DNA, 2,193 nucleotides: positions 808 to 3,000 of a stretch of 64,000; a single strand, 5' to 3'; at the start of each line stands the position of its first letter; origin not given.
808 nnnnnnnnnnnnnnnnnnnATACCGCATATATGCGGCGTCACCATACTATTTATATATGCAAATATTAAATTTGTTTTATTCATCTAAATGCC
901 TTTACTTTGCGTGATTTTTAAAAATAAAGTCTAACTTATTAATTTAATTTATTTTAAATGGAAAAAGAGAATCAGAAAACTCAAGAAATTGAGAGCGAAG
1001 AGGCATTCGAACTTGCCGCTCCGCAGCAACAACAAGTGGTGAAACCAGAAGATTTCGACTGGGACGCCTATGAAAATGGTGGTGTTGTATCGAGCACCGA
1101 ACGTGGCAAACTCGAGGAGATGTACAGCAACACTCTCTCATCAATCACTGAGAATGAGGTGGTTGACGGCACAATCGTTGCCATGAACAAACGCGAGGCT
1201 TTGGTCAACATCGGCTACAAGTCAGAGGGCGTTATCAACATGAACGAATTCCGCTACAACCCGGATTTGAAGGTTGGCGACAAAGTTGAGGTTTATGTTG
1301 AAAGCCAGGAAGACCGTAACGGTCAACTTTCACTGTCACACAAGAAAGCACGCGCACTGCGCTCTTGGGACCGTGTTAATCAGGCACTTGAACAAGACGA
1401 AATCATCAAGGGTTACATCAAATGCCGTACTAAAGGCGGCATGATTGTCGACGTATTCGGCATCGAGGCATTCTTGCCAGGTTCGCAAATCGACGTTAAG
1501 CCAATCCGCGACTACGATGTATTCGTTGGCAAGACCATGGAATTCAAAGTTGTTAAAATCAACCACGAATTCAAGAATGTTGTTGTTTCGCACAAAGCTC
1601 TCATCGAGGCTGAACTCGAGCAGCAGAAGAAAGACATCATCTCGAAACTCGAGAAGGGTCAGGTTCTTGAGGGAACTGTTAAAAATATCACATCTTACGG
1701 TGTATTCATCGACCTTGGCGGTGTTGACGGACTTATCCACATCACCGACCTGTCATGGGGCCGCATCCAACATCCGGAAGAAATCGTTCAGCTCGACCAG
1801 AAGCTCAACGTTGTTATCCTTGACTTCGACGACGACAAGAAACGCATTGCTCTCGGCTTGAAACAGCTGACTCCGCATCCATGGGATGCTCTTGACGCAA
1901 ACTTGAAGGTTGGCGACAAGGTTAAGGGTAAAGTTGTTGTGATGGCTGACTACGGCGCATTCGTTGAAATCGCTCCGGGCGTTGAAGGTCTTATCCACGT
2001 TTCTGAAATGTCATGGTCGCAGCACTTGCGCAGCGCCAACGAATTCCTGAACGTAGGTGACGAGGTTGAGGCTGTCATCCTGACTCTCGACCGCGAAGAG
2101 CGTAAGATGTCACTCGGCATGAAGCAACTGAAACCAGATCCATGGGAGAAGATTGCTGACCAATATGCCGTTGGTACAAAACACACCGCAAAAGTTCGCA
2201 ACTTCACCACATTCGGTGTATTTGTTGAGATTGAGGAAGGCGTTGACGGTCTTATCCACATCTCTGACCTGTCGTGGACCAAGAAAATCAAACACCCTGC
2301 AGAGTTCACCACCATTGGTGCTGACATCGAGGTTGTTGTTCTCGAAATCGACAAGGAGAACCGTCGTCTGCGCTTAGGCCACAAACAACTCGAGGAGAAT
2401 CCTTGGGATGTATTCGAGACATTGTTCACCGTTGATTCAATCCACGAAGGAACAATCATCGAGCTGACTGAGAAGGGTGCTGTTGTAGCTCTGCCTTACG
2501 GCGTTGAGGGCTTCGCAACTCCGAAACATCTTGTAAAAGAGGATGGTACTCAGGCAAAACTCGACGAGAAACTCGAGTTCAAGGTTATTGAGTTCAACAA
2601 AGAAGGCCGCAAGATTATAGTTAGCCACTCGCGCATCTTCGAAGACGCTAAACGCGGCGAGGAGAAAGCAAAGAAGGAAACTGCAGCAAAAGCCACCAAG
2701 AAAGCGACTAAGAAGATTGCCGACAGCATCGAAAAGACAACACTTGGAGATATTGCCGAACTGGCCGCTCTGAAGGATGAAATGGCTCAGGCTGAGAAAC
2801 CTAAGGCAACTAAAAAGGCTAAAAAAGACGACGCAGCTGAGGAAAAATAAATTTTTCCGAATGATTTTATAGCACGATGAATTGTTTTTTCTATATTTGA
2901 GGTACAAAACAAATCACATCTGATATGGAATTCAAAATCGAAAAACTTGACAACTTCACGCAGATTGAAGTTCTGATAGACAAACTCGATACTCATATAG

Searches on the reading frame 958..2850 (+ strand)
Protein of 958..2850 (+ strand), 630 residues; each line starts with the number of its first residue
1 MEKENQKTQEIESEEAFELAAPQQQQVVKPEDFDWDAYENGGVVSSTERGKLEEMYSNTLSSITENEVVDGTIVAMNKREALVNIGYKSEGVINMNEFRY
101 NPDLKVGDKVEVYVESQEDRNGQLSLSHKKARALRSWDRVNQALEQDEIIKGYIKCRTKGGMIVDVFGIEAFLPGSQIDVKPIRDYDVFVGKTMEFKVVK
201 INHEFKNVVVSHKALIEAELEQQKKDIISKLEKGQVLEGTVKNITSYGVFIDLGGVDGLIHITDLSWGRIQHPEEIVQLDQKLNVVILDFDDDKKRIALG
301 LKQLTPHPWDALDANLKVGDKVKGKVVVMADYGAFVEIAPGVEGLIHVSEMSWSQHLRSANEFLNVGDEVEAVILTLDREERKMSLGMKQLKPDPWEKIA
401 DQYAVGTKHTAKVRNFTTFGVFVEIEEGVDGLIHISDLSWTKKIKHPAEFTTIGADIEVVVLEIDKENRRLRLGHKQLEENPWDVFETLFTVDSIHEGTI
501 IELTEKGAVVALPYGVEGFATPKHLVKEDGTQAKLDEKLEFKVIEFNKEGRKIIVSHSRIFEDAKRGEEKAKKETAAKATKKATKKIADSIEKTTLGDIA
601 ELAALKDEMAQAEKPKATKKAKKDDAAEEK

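Call 31: search_protein_families(library=pfam, proteins=[window:958-2850:+])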
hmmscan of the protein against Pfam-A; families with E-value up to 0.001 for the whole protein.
window:958-2850:+ (630 aa): 5 families
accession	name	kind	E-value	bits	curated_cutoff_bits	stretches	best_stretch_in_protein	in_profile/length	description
PF00575.29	S1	-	4.8e-80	264.4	22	6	230-302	1-74/74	S1 RNA binding domain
PF23459.1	S1_RRP5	-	7.2e-21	75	27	2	318-382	3-66/72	RRP5 S1 domain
PF21710.3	Spt6_S1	-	2.2e-08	34.7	27.5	0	325-386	23-84/91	Spt6, S1/OB domain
PF13509.12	S1_2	-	1.6e-05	25.3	21.8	0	405-439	1-35/61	S1 domain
PF24353.1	DUF7513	-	0.00031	21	27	0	98-121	13-37/81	Domain of unknown function (DUF7513)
